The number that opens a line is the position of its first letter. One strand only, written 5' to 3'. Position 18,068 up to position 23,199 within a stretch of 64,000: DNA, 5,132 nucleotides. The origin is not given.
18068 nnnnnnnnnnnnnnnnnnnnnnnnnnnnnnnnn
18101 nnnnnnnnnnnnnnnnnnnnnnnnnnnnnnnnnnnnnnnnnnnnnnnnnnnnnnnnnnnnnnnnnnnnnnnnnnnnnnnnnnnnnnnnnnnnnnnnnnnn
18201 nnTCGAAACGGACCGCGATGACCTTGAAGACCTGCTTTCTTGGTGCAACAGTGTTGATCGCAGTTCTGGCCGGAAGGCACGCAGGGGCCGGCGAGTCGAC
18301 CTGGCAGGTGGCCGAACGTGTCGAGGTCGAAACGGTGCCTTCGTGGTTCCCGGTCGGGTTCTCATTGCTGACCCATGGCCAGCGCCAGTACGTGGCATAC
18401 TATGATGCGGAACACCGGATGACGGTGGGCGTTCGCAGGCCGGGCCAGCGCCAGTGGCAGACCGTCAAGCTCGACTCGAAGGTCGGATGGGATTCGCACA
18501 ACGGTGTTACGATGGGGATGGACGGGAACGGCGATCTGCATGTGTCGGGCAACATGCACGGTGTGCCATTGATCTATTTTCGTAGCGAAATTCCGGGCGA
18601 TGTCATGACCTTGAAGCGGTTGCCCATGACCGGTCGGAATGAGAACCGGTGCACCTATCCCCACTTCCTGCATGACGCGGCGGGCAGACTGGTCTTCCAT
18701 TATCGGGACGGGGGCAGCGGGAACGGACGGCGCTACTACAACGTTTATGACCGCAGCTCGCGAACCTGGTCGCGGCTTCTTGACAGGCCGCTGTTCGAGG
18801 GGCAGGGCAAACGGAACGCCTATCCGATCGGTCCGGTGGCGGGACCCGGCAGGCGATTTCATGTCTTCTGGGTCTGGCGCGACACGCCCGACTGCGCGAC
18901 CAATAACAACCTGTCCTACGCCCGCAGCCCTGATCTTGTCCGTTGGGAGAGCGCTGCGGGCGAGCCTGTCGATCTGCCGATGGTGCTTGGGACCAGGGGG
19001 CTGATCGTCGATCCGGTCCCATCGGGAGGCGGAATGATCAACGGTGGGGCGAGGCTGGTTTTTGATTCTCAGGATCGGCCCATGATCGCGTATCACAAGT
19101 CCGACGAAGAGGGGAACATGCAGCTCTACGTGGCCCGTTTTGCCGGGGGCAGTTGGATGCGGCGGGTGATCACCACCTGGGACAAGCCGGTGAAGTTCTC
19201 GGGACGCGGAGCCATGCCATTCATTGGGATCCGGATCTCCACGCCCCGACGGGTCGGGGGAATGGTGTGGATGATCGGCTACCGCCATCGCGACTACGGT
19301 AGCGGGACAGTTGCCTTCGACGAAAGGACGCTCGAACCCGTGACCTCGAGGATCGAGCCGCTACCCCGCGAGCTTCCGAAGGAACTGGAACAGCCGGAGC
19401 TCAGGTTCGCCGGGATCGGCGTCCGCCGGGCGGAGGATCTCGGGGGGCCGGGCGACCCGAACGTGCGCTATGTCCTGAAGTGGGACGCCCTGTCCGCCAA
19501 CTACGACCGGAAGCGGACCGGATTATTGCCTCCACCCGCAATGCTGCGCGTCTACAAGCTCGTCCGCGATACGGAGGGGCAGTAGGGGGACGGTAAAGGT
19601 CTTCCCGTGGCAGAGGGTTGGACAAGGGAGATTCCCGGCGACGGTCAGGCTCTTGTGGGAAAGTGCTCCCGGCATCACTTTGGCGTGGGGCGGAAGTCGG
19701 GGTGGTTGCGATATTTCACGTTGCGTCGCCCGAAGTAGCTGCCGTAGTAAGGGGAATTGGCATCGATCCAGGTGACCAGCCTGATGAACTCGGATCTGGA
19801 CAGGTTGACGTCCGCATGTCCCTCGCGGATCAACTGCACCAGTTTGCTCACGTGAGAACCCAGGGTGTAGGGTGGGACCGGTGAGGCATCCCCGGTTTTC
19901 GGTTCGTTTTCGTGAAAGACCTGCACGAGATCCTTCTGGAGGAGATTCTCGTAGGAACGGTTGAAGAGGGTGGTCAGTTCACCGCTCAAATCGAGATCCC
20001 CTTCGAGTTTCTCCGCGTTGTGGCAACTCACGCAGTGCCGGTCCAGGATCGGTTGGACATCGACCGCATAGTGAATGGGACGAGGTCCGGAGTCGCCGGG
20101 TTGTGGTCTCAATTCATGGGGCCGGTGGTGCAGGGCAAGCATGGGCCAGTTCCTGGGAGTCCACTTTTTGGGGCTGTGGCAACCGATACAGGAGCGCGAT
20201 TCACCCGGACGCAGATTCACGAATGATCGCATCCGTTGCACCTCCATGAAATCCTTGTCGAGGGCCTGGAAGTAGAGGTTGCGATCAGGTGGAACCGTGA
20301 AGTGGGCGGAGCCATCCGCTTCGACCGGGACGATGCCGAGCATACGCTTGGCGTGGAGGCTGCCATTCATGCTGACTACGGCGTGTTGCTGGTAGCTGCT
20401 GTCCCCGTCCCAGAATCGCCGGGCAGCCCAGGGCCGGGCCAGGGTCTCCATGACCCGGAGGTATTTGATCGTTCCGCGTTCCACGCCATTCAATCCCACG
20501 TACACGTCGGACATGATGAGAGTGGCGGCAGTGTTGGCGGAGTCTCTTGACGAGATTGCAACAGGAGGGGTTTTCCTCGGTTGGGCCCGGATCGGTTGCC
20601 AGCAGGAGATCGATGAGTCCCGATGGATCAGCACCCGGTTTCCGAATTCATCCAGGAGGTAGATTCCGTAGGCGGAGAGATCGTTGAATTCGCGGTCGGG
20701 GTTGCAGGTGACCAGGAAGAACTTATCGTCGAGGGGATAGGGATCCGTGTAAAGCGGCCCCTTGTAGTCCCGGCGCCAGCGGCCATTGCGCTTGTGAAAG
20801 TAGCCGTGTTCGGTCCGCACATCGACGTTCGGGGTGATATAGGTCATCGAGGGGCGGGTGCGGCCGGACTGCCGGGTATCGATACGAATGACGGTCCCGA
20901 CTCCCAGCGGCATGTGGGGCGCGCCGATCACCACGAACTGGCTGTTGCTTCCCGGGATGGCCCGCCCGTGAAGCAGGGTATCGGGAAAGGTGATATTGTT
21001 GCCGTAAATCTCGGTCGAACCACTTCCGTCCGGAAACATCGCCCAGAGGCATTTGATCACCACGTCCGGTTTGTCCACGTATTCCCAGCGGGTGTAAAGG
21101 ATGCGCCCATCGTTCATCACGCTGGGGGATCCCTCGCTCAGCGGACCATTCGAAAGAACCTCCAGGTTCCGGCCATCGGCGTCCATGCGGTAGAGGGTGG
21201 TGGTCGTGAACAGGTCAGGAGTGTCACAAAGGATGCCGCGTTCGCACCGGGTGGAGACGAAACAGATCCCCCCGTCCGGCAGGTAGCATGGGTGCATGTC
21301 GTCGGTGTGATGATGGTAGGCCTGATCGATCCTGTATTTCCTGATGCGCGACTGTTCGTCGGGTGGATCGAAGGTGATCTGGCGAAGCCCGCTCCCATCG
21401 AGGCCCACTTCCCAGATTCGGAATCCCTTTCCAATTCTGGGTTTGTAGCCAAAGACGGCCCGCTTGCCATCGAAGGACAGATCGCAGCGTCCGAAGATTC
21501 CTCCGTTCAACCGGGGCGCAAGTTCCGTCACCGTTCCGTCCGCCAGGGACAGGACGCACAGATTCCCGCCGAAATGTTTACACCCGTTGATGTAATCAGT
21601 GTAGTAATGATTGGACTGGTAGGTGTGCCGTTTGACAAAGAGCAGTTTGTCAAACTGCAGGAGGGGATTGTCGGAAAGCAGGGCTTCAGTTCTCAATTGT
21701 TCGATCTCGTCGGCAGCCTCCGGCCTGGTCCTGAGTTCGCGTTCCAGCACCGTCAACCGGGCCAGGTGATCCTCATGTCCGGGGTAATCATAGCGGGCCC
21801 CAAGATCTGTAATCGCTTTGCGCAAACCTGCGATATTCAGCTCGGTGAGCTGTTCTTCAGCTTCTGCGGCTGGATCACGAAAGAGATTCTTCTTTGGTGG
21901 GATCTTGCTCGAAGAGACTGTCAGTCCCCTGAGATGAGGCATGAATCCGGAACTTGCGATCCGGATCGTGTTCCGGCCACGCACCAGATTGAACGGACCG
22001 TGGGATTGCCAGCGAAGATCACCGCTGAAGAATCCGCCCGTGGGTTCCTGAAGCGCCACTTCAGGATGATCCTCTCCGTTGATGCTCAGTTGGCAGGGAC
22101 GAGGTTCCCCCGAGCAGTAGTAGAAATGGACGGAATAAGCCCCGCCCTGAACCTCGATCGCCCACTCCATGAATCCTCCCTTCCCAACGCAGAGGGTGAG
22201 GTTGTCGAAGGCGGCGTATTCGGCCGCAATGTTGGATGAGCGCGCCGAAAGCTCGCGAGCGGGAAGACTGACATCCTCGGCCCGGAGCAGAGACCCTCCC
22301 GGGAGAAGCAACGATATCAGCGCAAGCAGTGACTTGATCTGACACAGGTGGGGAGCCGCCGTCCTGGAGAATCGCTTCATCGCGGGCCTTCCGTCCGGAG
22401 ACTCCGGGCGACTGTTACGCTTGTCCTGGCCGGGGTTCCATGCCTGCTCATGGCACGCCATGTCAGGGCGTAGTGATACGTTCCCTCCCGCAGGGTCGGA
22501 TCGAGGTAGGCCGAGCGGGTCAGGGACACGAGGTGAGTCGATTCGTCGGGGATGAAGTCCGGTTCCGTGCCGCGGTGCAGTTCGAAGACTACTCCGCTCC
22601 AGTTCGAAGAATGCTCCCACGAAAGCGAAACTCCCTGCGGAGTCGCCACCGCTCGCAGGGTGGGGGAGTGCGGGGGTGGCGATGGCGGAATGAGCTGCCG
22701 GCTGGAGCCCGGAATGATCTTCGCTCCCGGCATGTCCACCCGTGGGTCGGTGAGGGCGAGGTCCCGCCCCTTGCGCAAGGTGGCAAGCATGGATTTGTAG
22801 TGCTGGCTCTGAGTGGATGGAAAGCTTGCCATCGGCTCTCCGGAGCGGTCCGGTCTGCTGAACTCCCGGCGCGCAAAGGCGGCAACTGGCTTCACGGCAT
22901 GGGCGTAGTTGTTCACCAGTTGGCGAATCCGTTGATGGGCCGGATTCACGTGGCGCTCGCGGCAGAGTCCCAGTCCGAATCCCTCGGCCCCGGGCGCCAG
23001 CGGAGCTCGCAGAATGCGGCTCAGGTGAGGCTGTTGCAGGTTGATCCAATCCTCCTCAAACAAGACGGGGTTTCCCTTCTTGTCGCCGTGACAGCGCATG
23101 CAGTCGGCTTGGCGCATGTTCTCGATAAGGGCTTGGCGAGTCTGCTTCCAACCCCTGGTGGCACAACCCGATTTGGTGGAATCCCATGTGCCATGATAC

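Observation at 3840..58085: Eight paralogous HzsA-architecture beta-propeller c-type cytochromes clustered in one non-anammox island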

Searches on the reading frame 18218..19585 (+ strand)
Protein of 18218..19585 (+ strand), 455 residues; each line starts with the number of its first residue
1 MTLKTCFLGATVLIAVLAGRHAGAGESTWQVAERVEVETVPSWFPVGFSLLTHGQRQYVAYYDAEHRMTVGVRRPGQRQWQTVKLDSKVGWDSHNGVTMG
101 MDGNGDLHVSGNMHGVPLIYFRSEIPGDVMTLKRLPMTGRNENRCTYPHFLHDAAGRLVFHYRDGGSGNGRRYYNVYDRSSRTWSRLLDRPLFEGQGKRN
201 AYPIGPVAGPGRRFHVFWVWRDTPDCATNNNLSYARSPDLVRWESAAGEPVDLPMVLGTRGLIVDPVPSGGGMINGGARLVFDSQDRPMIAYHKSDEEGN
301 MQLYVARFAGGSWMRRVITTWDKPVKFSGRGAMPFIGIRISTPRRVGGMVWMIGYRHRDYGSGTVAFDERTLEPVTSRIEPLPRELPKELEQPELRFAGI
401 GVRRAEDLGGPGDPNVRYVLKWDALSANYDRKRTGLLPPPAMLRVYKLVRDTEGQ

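Call 4: search_protein_families(library=pfam, proteins=[window:18218-19585:+], max_evalue=0.001)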
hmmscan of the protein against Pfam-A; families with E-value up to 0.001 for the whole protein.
window:18218-19585:+ (455 aa): 1 family
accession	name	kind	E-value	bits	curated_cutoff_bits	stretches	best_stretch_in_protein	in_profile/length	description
PF15892.11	BNR_4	-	6.9e-84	281.9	27.3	1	56-321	1-272/272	BNR repeat-containing family member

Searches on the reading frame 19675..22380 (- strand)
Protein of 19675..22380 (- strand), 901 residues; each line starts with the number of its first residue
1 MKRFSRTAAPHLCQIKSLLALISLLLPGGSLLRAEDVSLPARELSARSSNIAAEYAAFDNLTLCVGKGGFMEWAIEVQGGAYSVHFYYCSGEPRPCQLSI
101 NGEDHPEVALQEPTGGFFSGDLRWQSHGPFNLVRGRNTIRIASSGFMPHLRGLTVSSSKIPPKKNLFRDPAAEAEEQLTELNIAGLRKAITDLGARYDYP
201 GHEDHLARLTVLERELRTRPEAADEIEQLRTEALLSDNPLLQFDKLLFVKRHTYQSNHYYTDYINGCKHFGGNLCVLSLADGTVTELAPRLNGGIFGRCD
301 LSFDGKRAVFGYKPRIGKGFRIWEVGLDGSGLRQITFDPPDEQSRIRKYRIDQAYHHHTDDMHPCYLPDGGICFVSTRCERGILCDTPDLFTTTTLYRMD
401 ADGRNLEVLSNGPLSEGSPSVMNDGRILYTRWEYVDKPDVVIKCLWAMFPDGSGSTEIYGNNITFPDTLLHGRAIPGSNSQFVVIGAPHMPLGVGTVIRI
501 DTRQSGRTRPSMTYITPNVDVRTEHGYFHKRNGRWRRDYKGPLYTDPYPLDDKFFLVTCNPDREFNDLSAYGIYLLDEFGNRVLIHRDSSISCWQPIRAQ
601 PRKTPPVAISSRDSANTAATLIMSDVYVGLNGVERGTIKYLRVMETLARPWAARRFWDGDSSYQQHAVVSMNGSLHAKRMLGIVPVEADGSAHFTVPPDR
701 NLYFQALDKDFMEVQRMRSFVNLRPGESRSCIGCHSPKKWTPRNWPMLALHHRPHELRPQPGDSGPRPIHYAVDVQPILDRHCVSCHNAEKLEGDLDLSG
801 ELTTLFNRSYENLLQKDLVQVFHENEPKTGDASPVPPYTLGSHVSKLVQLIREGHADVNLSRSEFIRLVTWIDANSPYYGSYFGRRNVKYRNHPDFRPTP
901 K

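Call 3: search_protein_families(library=pfam, proteins=[window:19675-22380:-], max_evalue=0.01)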
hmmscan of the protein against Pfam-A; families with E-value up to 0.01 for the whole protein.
window:19675-22380:- (901 aa): 1 family
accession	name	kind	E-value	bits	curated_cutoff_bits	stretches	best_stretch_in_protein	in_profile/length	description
PF18582.6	HZS_alpha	-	3e-25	89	26.6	1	636-735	1-97/98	Hydrazine synthase alpha subunit middle domain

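Call 8: search_protein_families(library=ncbifam, proteins=[window:19675-22380:-], max_evalue=0.001)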
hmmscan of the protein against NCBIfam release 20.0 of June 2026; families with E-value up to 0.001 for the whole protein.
window:19675-22380:- (901 aa): 1 family
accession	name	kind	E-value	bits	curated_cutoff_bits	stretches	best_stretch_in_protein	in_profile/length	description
NF052339.1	hydrazine_alpha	equivalog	1.8e-18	65.8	800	1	633-736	478-585/804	hydrazine synthase subunit alpha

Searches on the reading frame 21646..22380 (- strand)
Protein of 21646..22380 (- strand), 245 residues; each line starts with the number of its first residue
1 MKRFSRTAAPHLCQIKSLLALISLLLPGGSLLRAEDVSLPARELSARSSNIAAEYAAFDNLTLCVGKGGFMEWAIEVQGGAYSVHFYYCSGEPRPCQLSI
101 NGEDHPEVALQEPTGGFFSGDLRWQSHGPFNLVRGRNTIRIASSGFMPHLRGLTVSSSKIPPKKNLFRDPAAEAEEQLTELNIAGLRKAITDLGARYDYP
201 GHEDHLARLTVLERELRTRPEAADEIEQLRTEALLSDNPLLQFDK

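Call 40: search_protein_families(library=pfam, proteins=[window:21646-22380:-], max_evalue=5)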
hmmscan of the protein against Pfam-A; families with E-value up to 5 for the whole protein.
seq(245 aa): 0 families

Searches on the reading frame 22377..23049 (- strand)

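Call 7: search_protein_families(library=pfam, proteins=[window:22377-23049:-], max_evalue=0.001)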
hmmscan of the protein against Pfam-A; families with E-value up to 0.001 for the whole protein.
window:22377-23049:- (224 aa): 0 families
